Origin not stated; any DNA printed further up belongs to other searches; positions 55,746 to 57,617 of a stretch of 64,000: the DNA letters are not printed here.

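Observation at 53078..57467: PorX-like receiver-PglZ protein translationally coupled to an MsbA-like exporter and a CgeB-like glycosyltransferase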

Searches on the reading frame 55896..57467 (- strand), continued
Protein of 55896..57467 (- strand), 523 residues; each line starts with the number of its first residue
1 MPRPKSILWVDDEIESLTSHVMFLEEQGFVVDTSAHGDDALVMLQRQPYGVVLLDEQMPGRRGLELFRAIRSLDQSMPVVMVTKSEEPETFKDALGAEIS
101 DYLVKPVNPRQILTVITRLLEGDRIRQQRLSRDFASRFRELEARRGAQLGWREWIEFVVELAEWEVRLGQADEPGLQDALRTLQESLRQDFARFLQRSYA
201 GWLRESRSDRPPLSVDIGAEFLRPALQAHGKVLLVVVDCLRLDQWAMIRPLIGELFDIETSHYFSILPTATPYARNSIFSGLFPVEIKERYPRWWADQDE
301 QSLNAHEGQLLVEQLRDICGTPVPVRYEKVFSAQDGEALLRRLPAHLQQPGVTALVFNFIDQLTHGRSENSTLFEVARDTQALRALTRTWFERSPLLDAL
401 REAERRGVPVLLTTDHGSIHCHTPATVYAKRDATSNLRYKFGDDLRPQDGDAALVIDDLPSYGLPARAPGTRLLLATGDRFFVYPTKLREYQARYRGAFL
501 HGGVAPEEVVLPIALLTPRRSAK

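Call 27: find_related_loci(query=A1, collection=genome_contigs, flank=8000)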
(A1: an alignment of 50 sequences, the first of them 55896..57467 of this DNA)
Query A1 (523 aa) in genome_contigs; peptide patterns used: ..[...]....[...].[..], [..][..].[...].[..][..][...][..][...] (x = any residue, [..] = any of these).
600 stretches matched a pattern (row limit reached: there are more); 597 encode a relative of the query (tblastn E <= 1e-3); the best 80 are kept; 80 distinct loci.
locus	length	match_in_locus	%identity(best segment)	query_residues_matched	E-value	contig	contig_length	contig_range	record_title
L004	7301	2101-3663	93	1-521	0e+0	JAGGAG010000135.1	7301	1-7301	MAG: Gemmatimonadetes bacterium isolate CTSoil_084 scaffold_7705, whole genome shotgun sequence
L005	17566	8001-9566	71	1-521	0e+0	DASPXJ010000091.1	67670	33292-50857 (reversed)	MAG TPA_asm: Gemmatimonadales bacterium isolate SMAG_U11564 k141_495649, whole genome shotgun sequence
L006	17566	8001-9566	71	1-521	0e+0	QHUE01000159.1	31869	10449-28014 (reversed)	MAG: Gemmatimonadetes bacterium isolate AG35 14_0903_16_40cm_scaffold_1684_curated, whole genome shotgun sequence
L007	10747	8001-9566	65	1-522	0e+0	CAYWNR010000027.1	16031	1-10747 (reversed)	MAG TPA_asm: uncultured Gemmatimonadaceae bacterium isolate SRP214966_co3_52 genome assembly, contig: NODE_5357_length_1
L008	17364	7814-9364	66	3-519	0e+0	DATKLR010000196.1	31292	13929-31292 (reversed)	MAG TPA_asm: Gemmatimonadales bacterium isolate SMAG_U14690 k141_3585005, whole genome shotgun sequence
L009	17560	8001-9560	59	1-520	0e+0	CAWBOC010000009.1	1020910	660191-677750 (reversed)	MAG: uncultured Gemmatimonadaceae bacterium isolate MFD09206.bin.1.40 genome assembly, contig: contig_3979, whole genome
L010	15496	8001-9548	57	4-520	0e+0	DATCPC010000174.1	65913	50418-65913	MAG TPA_asm: Gemmatimonadaceae bacterium isolate SMAG_U7217 k141_246170, whole genome shotgun sequence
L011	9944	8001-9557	57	2-519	0e+0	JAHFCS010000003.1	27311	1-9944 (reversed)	MAG: Gemmatimonadetes bacterium isolate nzgw227 NODE_2623_length_27312_cov_2.617116, whole genome shotgun sequence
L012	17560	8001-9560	58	1-520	0e+0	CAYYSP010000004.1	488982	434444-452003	MAG TPA_asm: uncultured Gemmatimonadaceae bacterium isolate SRP344714_co2_405 genome assembly, contig: NODE_12_length_48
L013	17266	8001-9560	71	1-519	0e+0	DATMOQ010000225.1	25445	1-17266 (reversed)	MAG TPA_asm: Gemmatimonadales bacterium isolate SMAG_U12880 k141_2409343, whole genome shotgun sequence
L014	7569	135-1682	58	5-520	0e+0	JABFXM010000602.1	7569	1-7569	MAG: Gemmatimonadaceae bacterium isolate Bin6.2 NODE_2947_length_7569_cov_3.063218, whole genome shotgun sequence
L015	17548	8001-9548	58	5-520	0e+0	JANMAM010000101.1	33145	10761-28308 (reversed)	MAG: Gemmatimonadaceae bacterium isolate OTE_1_metabat_92_sub OTE_1_k141_5065400, whole genome shotgun sequence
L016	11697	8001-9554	58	2-520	0e+0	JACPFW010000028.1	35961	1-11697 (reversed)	MAG: Gemmatimonadetes bacterium isolate NC_groundwater_371_Ag_B-0.1um_67_16 GD18-4_B1_scaffold_693910, whole genome shot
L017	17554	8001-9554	57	2-520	0e+0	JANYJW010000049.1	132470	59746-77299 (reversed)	MAG: Gemmatimonas sp. isolate GL140_4_metabinner_26 GL140_4_k141_3177099, whole genome shotgun sequence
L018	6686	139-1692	57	4-520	0e+0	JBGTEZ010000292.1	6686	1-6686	MAG: Gemmatimonadaceae bacterium isolate JTS-RE18 k141_8067943, whole genome shotgun sequence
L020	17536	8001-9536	58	5-517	0e+0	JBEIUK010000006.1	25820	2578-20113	MAG: Gemmatimonadaceae bacterium isolate Sample-110-S81-bin-57 Sample_110_S81-bin_57-k141_23180, whole genome shotgun se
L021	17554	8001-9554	54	2-519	0e+0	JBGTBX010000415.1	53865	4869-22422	MAG: Gemmatimonadaceae bacterium isolate JTS-RE106 k141_12353346, whole genome shotgun sequence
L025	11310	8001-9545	54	5-519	6e-177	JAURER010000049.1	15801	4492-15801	MAG: Gemmatimonadota bacterium isolate SFB_3D_100_46 k141_1304178_length_15801_cov_25.6340, whole genome shotgun sequenc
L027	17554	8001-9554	54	1-519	6e-174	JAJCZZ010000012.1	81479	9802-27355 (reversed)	MAG: Gemmatimonadota bacterium isolate OFTM400 OFTM400_11, whole genome shotgun sequence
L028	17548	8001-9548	54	5-519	2e-177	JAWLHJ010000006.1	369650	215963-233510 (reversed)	MAG: Longimicrobiales bacterium isolate 30dZY2.bin.58 NODE_55_length_369650_cov_33.548225, whole genome shotgun sequence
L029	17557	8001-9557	52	1-519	1e-170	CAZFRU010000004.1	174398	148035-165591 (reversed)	MAG TPA_asm: uncultured Gemmatimonadaceae bacterium isolate binchicken_co235_401 genome assembly, contig: NODE_152_lengt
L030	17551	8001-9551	50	7-523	5e-170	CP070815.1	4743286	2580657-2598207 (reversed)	MAG: Gemmatimonadota bacterium isolate bin118 chromosome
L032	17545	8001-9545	53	5-519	1e-167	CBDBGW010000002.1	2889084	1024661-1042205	MAG: Longimicrobiales bacterium isolate e50cd360-cd7c-427b-8661-79c54124e026 genome assembly, contig: chromosome_2, whol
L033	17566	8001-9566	51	3-522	8e-167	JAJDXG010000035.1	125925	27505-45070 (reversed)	MAG: Gemmatimonadetes bacterium isolate jk18x27bins.12 k141_856818, whole genome shotgun sequence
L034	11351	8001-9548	49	4-519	2e-159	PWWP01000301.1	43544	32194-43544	MAG: Gemmatimonadetes bacterium isolate CSSed11_55 CS-Sed11-C481, whole genome shotgun sequence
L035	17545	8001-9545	50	5-519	9e-155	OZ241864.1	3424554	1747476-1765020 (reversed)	MAG: Longimicrobiales bacterium isolate f711cd49-8ad2-4236-91eb-69ef195c5ee3 genome assembly, chromosome: 1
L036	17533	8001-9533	42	6-519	1e-142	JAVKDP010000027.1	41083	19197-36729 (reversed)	MAG: Balneolaceae bacterium isolate F3-SA18-16 k141_27334, whole genome shotgun sequence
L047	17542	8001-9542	41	5-519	7e-133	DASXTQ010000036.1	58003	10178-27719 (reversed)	MAG TPA_asm: Candidatus Eisenbacteria bacterium isolate SMAG_U4696 k141_2447952, whole genome shotgun sequence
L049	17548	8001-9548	39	6-522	3e-132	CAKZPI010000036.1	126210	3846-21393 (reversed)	MAG TPA_asm: uncultured Flavobacteriales bacterium isolate ERR2094170_bin.27_CONCOCT_v1.1_MAG genome assembly, contig: E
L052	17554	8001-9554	41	2-522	1e-131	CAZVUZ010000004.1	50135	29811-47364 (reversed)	MAG TPA_asm: uncultured Ignavibacteriales bacterium isolate binchicken_co42_518 genome assembly, contig: NODE_501_length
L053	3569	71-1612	41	6-520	7e-136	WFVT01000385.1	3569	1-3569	MAG: candidate division KSB1 bacterium isolate S140_5 k151_86390, whole genome shotgun sequence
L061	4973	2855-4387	37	7-519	6e-130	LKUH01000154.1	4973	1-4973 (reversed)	MAG: Candidatus Cloacimonas sp. SDB scaffold-14914, whole genome shotgun sequence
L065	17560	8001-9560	39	5-519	3e-128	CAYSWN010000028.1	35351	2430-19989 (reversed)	MAG TPA_asm: uncultured Ignavibacterium sp. isolate binchicken_co269_41 genome assembly, contig: NODE_1017_length_35351_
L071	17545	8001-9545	39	4-519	2e-126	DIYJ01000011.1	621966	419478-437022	MAG TPA_asm: Flavobacteriales bacterium UBA6057 UBA6057_contig_157, whole genome shotgun sequence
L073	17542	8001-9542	41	7-519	1e-125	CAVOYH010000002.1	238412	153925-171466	MAG: uncultured Bacteroidetes bacterium isolate MFD09964.bin.2.229 genome assembly, contig: contig_23541, whole genome s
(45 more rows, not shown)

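Call 37: search_protein_families(library=ncbifam, proteins=[L073:948-7943:+, L052:9554-9991:+, L052:13250-14644:+, L053:2109-2795:+, L009:12519-13448:+, L006:5711-6583:-, L047:13648-17217:+, L030:7339-7971:+, L012:7307-7738:-], max_evalue=0.00001)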
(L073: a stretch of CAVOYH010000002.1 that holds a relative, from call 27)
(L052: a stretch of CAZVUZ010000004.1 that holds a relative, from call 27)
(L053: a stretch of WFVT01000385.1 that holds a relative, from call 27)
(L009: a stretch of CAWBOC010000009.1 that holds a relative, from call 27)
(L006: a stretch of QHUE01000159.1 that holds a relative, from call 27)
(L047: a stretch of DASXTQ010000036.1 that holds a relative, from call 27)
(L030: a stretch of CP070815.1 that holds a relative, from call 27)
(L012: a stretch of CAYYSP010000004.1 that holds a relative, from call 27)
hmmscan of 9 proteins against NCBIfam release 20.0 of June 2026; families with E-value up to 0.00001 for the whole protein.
L073:948-7943:+ (2331 aa): 1 family
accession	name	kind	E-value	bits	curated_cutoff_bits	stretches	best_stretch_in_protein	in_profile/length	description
TIGR04189.1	surface_SprA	equivalog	0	1077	200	3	503-1927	376-1901/2319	T9SS outer membrane translocon Sov/SprA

L052:9554-9991:+ (145 aa): 2 families
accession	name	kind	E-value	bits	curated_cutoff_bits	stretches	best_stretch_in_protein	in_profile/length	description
TIGR00150.1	T6A_YjeE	equivalog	2.7e-34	117.9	60.1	1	11-140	4-132/135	tRNA (adenosine(37)-N6)-threonylcarbamoyltransferase complex ATPase subunit type 1 TsaE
NF007931.0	PRK10646.1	equivalog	2.3e-24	86.1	246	1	7-129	6-128/153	tRNA (adenosine(37)-N6)-threonylcarbamoyltransferase complex ATPase subunit type 1 TsaE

L052:13250-14644:+ (464 aa): 74 families (the best 25 are shown)
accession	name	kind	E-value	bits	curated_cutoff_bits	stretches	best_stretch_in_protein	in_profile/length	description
NF008468.0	PRK11360.1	equivalog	2.4e-63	214.5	646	1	231-462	381-612/616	two-component system sensor histidine kinase AtoS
NF007688.0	PRK10364.1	equivalog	1.1e-47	162.9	479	1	217-461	212-454/460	two-component system sensor histidine kinase ZraS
NF038348.1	T2SS_HK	subfamily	1.6e-40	139.1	450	2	294-458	410-573/574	histidine kinase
NF052574.1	HisKinEspCMyxo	equivalog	1.6e-40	139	1200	1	232-460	403-639/785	serine histidine kinase EspC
NF010411.0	PRK13837.1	equivalog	5e-39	134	647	1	177-461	388-678/828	two-component system VirA-like sensor kinase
NF053867.1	SprKinKinDBac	equivalog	1.6e-38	132.4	775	1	245-461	285-500/500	sporulation kinase KinD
NF046020.1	HisKinCckABruc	equivalog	1e-36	126.2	1000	1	229-461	463-710/868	cell cycle histidine kinase CckA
NF052573.1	HisKinEspAMyxo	equivalog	8.8e-34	116.6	1400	1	231-458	369-611/755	serine histidine kinase EspA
NF046044.1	PnpS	equivalog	3.5e-33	115.2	400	1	248-457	172-390/390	two-component system histidine kinase PnpS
NF010076.0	PRK13557.1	subfamily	1.8e-32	112.5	631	1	231-462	148-398/540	histidine kinase famiy protein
NF047466.1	hybrid_RR_LvrB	exception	1.9e-32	112.9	500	1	215-445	121-362/377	hybrid histidine kinase/response regulator LvrB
NF046026.1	HisKinCckACaul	equivalog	2.8e-31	108.4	1000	1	232-461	288-535/678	cell cycle histidine kinase CckA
NF047497.1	HK_LIC_12097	equivalog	7.1e-31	107.2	500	1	237-458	141-366/367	LIC_12097 family sensor histidine kinase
TIGR02966.1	phoR_proteo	equivalog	2.4e-29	102.4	334.2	1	248-454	116-331/333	phosphate regulon sensor histidine kinase PhoR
NF033092.0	HK_WalK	equivalog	3.3e-28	98.6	725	1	250-457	376-593/594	cell wall metabolism sensor histidine kinase WalK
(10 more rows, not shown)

L053:2109-2795:+ (228 aa): 5 families
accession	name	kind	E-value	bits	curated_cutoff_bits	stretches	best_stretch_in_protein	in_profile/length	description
TIGR03725.1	T6A_YeaZ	equivalog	9.8e-42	143.3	69.3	1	3-213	1-212/212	tRNA (adenosine(37)-N6)-threonylcarbamoyltransferase complex dimerization subunit type 1 TsaB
TIGR03723.1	T6A_TsaD_YgjD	equivalog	7.8e-12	44.9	296.1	1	33-98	47-112/314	tRNA (adenosine(37)-N6)-threonylcarbamoyltransferase complex transferase subunit TsaD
TIGR00329.1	gcp_kae1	subfamily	3.1e-10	39.8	207.8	1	30-98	43-111/305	tRNA (adenosine(37)-N6)-threonylcarbamoyltransferase complex transferase subunit TsaD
TIGR03722.2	arch_KAE1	equivalog_domain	3.1e-08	33.1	375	1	30-94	41-105/323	KEOPS complex N(6)-L-threonylcarbamoyladenine synthase Kae1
NF007174.0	PRK09605.1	equivalog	1.4e-07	30.4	447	1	30-94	43-107/535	bifunctional N(6)-L-threonylcarbamoyladenine synthase/serine/threonine protein kinase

L009:12519-13448:+ (309 aa): 17 families
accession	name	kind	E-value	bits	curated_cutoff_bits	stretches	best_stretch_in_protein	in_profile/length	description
NF006487.0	PRK08905.1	equivalog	4.6e-35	121.1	281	1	18-297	5-277/290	lysophospholipid acyltransferase family protein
NF005120.0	PRK06553.1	equivalog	2.2e-32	112.6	273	1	18-294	29-307/308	lipid A biosynthesis lauroyl acyltransferase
NF006270.0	PRK08419.1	equivalog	3.3e-32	112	248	1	49-296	43-291/298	lipid A biosynthesis lauroyl acyltransferase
TIGR02207.1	lipid_A_htrB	subfamily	1.2e-31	110.2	297.8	1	20-299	22-297/303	LpxL/LpxP family Kdo(2)-lipid IV(A) lauroyl/palmitoleoyl acyltransferase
NF006437.0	PRK08733.1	equivalog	9.2e-28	97.3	540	1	10-298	19-299/306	LpxL/LpxP family Kdo(2)-lipid IV(A) lauroyl/palmitoleoyl acyltransferase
NF005399.0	PRK06946.1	subfamily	1.2e-26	93.7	343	1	11-301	5-291/294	lipid A biosynthesis lauroyl acyltransferase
NF004190.0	PRK05645.1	equivalog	4.8e-26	91.5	377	1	22-298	15-289/295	lysophospholipid acyltransferase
NF005150.0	PRK06628.1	equivalog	5.4e-26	91.7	350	1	51-294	51-289/290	lipid A biosynthesis lauroyl acyltransferase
NF004191.0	PRK05646.1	equivalog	2e-25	89.6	491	1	27-300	32-302/310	lipid A biosynthesis lauroyl acyltransferase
NF005340.0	PRK06860.1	subfamily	1.4e-23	83.6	398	1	28-301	36-305/309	lipid A biosynthesis lauroyl acyltransferase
NF005919.0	PRK07920.1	equivalog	7.7e-23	81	209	1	53-296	52-296/311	phosphatidylinositol mannoside acyltransferase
NF006432.0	PRK08706.1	equivalog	2.9e-22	79.3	384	1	33-301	21-286/289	lipid A biosynthesis lauroyl acyltransferase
NF006438.0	PRK08734.1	equivalog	4.7e-22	78.4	363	1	20-300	14-292/305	lauroyl acyltransferase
NF005952.0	PRK08025.1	equivalog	5.5e-19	68.4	517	1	32-299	38-300/306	kdo(2)-lipid IV(A) palmitoleoyltransferase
NF004569.0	PRK05906.1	equivalog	2e-18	66.4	439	1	114-296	135-315/454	lipid A biosynthesis lauroyl acyltransferase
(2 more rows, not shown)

L006:5711-6583:- (290 aa): 18 families
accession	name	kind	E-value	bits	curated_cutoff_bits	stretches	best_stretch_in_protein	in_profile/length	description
TIGR00665.1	DnaB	equivalog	9.9e-47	159.7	385.25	1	14-285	158-433/435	replicative DNA helicase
TIGR03600.1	phage_DnaB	exception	1.2e-40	139.8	498.65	1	17-274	160-420/421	phage replicative helicase, DnaB family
NF004384.0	PRK05748.1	equivalog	2.9e-40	138.2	525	1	20-285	172-442/452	replicative DNA helicase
NF005852.0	PRK07773.1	equivalog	6.3e-38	130.6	780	2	15-224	181-393/886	replicative DNA helicase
NF040583.1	dnaB_SPI-7_type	exception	8.8e-38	130.5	655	1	13-285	156-434/434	SPI-7-type island replicative DNA helicase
NF006443.0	PRK08760.1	equivalog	3.5e-37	127.9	741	1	15-285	197-467/476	replicative DNA helicase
NF006306.0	PRK08506.1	equivalog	2.7e-36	125.2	596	1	27-247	170-391/472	replicative DNA helicase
NF005424.0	PRK07004.1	equivalog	2.7e-34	118.5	834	1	9-285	169-451/460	replicative DNA helicase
NF006606.0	PRK09165.1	equivalog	6.8e-33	114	540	1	24-247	192-432/497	replicative DNA helicase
NF005240.0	PRK06749.1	subfamily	2.5e-32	112.2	686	1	8-284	146-426/428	replicative DNA helicase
NF005945.0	PRK08006.1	equivalog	1.2e-28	100.2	898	1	14-288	186-466/471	replicative DNA helicase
NF006458.0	PRK08840.1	equivalog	7.2e-28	97.5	884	1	29-287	197-458/464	replicative DNA helicase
NF004109.0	PRK05595.1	equivalog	4.4e-27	94.8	737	1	25-284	177-437/444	replicative DNA helicase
NF005369.0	PRK06904.1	equivalog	3.4e-24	85.4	809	1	28-285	202-464/474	replicative DNA helicase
NF004967.0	PRK06321.1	equivalog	5.7e-23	81.5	751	1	30-284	205-464/472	replicative DNA helicase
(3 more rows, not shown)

L047:13648-17217:+ (1189 aa): 4 families
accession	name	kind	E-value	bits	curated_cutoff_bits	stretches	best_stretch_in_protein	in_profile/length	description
TIGR03002.1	outer_YhbN_LptA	equivalog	6.5e-17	61.7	71.7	0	54-169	6-130/142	lipopolysaccharide transport periplasmic protein LptA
TIGR04409.1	LptC_YrbK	equivalog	1.5e-11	44.2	38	1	57-160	56-168/180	LPS export ABC transporter periplasmic protein LptC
NF002997.0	PRK03761.1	equivalog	1.2e-10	40.3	683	1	446-657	76-288/783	LPS assembly protein LptD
NF003358.0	PRK04423.1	equivalog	1.9e-08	33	944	1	529-658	161-287/799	LPS-assembly protein LptD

L030:7339-7971:+ (210 aa): 0 families

L012:7307-7738:- (143 aa): 0 families

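Call 40: search_protein_families(library=pfam, proteins=[L009:11425-12522:+, L027:15200-16261:+, L035:14230-14802:+, L021:16285-17472:+, L009:16247-17560:-, L006:16094-17326:+, L020:13937-16195:+, L015:5274-6632:-, L017:4096-5205:-, L001:8386-8790:-], max_evalue=0.0001)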
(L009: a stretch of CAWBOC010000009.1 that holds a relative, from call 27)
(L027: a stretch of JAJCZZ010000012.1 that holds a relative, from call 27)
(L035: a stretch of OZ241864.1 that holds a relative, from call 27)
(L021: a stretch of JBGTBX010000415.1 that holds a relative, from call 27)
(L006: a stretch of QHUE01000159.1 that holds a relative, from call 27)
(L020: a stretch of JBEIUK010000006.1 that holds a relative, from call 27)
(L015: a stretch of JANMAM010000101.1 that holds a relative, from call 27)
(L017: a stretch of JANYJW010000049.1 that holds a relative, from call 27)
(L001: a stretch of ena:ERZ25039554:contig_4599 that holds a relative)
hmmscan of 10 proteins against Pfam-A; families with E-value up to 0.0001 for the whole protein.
L009:11425-12522:+ (365 aa): 4 families
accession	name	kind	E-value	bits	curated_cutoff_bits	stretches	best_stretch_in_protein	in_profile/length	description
PF13692.12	Glyco_trans_1_4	-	1.1e-16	61.8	27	1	183-320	5-141/142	Glycosyl transferases group 1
PF00534.26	Glycos_transf_1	-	1.3e-15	57.9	26.4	1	194-334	28-171/172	Glycosyl transferases group 1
PF13524.12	Glyco_trans_1_2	-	7.4e-06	26.4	25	1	210-344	12-137/144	Glycosyl transferase-like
PF13439.12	Glyco_transf_4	-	3.2e-05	24.4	28.5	1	16-104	5-98/170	Glycosyltransferase Family 4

L027:15200-16261:+ (353 aa): 1 family
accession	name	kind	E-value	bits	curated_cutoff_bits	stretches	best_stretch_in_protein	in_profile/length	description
PF11306.15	DUF3108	-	5.4e-26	92.2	26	1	117-321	2-208/209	Protein of unknown function (DUF3108)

L035:14230-14802:+ (190 aa): 2 families
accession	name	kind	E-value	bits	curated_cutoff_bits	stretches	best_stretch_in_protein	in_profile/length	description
PF04191.18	PEMT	-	1.2e-08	35.8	25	1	49-125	26-104/105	Phospholipid methyltransferase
PF04140.19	ICMT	-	4e-05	24.4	24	1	58-108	30-82/95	Isoprenylcysteine carboxyl methyltransferase (ICMT) family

L021:16285-17472:+ (395 aa): 2 families
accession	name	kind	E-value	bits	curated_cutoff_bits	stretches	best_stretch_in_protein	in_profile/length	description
PF00266.25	Aminotran_5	-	1e-45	156.8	21.5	1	34-348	1-315/371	Aminotransferase class-V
PF22580.2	KYNU_C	-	5.2e-05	23.6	27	1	311-378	3-74/90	Kynureninase C-terminal domain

L009:16247-17560:- (437 aa): 2 families
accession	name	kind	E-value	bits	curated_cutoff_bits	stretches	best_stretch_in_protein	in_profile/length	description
PF00579.31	tRNA-synt_1b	-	5.9e-81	272.4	21.1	1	46-338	4-291/292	tRNA synthetases class I (W and Y)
PF22421.1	SYY_C-terminal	-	8.3e-12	45.3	27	1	352-434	3-83/83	Tyrosine--tRNA ligase SYY-like C-terminal domain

L006:16094-17326:+ (410 aa): 5 families
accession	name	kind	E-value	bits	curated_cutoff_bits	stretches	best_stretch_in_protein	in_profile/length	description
PF00534.26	Glycos_transf_1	-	8.7e-41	139.8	26.4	1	216-386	6-171/172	Glycosyl transferases group 1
PF13692.12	Glyco_trans_1_4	-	2.5e-32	112.5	27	1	227-373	3-142/142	Glycosyl transferases group 1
PF20706.3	GT4-conflict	-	1.9e-13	50.6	26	1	200-401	171-385/385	Family 4 Glycosyltransferase in conflict systems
PF13524.12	Glyco_trans_1_2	-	2.1e-12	47.6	25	1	256-402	14-143/144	Glycosyl transferase-like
PF13439.12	Glyco_transf_4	-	5.9e-06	26.8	28.5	1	58-204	29-169/170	Glycosyltransferase Family 4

L020:13937-16195:+ (752 aa): 2 families
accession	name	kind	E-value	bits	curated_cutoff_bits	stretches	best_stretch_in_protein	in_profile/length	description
PF00912.28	Transgly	-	1.6e-63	213.7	27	1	97-274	2-177/178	Transglycosylase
PF00905.27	Transpeptidase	-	3.5e-34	118.8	22.1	1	390-628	1-266/299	Penicillin binding protein transpeptidase domain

L015:5274-6632:- (452 aa): 5 families
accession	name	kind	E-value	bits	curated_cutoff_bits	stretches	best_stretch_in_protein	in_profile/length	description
PF03783.19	CsgG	-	1.5e-11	44.5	20.8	1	155-244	11-105/210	Curli production assembly/transport component CsgG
PF07719.23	TPR_2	-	5.7e-10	39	27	0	47-80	1-34/34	Tetratricopeptide repeat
PF13424.12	TPR_12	-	1.5e-06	28.7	30.1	1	41-77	39-75/77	Tetratricopeptide repeat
PF14559.12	TPR_19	-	7.7e-06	26.6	25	0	27-79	5-57/68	Tetratricopeptide repeat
PF13432.12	TPR_16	-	8.4e-06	26.6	32.7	1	52-109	2-59/65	Tetratricopeptide repeat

L017:4096-5205:- (369 aa): 0 families

L001:8386-8790:- (134 aa): 0 families
